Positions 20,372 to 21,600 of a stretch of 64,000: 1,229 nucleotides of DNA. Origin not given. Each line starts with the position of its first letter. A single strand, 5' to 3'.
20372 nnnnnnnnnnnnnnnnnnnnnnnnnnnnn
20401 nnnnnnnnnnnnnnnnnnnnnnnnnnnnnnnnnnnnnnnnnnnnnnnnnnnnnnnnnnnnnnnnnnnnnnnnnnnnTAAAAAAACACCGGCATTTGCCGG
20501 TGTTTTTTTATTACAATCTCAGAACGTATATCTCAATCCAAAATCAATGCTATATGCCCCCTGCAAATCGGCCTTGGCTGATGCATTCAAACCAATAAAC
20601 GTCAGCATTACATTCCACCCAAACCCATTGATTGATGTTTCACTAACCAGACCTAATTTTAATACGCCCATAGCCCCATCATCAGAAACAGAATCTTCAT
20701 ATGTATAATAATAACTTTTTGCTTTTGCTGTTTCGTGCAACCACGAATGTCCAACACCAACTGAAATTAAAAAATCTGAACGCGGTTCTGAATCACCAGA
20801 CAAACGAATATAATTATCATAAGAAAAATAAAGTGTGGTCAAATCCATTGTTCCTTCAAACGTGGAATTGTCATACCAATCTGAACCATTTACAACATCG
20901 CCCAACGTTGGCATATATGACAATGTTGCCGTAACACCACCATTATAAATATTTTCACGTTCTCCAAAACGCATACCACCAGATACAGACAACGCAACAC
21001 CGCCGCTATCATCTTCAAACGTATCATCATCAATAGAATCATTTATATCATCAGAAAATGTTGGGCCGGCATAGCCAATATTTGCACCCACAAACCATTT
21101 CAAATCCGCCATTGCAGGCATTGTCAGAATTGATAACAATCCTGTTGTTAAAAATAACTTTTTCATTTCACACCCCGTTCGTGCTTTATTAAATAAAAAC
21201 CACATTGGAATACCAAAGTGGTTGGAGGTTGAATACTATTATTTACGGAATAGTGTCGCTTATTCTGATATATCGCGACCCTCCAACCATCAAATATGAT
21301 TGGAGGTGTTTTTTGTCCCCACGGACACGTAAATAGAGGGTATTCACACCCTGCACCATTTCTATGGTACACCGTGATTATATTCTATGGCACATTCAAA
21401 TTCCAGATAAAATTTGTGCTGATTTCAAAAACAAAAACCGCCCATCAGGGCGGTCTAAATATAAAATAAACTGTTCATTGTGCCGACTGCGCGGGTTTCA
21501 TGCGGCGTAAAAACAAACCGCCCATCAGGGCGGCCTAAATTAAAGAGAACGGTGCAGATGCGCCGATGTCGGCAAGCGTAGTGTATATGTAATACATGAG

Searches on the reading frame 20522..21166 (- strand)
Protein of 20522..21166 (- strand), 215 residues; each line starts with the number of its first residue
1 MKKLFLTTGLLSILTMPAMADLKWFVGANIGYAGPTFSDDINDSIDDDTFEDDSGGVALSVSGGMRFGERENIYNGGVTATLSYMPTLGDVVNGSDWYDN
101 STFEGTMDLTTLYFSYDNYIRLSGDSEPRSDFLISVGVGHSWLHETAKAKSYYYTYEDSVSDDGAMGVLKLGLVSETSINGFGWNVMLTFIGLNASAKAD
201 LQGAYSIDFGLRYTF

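Call 14: search_protein_families(library=pfam, proteins=[window:20522-21166:-], max_evalue=1)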
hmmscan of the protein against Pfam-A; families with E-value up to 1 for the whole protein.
seq(215 aa): 1 family
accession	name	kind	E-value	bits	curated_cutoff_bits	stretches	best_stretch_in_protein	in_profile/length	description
PF13505.12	OMP_b-brl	-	9.7e-06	26.3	28.7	1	10-188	5-134/175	Outer membrane protein beta-barrel domain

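Call 15: find_encoding_contigs(protein=window:20522-21166:-, flank=3000, max_places=6)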
Protein seq(215 aa) (215 aa): 8 contigs read that carry it; 6 places shown.
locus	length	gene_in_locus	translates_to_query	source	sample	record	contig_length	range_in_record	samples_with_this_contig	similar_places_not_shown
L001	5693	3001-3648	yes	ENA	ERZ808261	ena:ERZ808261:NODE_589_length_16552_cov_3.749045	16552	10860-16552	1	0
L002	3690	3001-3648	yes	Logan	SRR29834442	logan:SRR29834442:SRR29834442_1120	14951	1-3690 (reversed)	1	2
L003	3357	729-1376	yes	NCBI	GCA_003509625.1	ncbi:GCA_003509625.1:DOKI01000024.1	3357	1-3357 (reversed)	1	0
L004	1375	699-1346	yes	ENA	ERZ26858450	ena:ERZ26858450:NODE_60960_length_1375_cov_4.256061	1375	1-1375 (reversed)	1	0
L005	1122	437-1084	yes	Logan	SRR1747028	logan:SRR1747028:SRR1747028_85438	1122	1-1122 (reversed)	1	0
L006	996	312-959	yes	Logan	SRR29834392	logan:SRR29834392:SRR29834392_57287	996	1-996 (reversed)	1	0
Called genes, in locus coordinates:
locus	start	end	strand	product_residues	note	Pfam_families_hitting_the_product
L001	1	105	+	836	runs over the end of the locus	PF12705:PDDEXK_1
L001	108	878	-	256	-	PF03372:Exo_endo_phos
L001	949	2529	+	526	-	PF00501:AMP-binding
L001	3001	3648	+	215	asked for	-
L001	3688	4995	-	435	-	PF10396:TrmE_N, PF12631:MnmE_helical, PF01926:MMR_HSR1, PF02421:FeoB_N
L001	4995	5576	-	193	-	PF01330:RuvA_N, PF14520:HHH_5, PF07499:RuvA_C (weak)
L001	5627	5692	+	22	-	?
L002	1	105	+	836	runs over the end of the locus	PF12705:PDDEXK_1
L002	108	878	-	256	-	PF03372:Exo_endo_phos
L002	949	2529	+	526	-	PF00501:AMP-binding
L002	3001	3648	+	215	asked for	-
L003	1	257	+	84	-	?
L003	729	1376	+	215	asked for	-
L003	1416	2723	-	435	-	PF10396:TrmE_N, PF12631:MnmE_helical, PF01926:MMR_HSR1, PF02421:FeoB_N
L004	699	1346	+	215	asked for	-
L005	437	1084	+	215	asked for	-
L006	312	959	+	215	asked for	-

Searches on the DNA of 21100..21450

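Call 20: search_rna_families(source=window, start=21100, end=21450, threshold=evalue, max_evalue=10, show_alignments=2)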
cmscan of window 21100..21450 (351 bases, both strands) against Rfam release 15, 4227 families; matches with E-value up to 10: 7.
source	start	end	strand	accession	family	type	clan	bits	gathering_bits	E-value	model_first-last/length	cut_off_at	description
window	21261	21314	+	RF02399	NsiR1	Gene; sRNA;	-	20.6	39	0.074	1-60/60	no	Nitrogen stress-induced RNA 1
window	21305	21435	+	RF00555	L13_leader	Cis-reg; leader;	-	17.2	44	6.9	1-60/60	no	Ribosomal protein L13 leader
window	21130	21248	+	RF02070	STnc300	Gene; sRNA;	-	16.8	80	9.6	1-159/159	no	Salmonella enterica sRNA STnc300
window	21224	21284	+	RF00330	snoZ43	Gene; snRNA; snoRNA; CD-box;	-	13.7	43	7.3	1-100/100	no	Small nucleolar RNA Z43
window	21185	21385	-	RF00557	L10_leader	Cis-reg; leader;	-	13.5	44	7.3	1-138/138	no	Ribosomal protein L10 leader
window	21185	21273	+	RF01252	snR5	Gene; snRNA; snoRNA; HACA-box;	CL00038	13.1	45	7.1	1-196/196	no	Small nucleolar RNA snR5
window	21333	21450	-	RF02503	Atu_C9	Gene; sRNA;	-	7.9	40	6.5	47-192/192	5'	Rhizobiales sRNA Atu_C9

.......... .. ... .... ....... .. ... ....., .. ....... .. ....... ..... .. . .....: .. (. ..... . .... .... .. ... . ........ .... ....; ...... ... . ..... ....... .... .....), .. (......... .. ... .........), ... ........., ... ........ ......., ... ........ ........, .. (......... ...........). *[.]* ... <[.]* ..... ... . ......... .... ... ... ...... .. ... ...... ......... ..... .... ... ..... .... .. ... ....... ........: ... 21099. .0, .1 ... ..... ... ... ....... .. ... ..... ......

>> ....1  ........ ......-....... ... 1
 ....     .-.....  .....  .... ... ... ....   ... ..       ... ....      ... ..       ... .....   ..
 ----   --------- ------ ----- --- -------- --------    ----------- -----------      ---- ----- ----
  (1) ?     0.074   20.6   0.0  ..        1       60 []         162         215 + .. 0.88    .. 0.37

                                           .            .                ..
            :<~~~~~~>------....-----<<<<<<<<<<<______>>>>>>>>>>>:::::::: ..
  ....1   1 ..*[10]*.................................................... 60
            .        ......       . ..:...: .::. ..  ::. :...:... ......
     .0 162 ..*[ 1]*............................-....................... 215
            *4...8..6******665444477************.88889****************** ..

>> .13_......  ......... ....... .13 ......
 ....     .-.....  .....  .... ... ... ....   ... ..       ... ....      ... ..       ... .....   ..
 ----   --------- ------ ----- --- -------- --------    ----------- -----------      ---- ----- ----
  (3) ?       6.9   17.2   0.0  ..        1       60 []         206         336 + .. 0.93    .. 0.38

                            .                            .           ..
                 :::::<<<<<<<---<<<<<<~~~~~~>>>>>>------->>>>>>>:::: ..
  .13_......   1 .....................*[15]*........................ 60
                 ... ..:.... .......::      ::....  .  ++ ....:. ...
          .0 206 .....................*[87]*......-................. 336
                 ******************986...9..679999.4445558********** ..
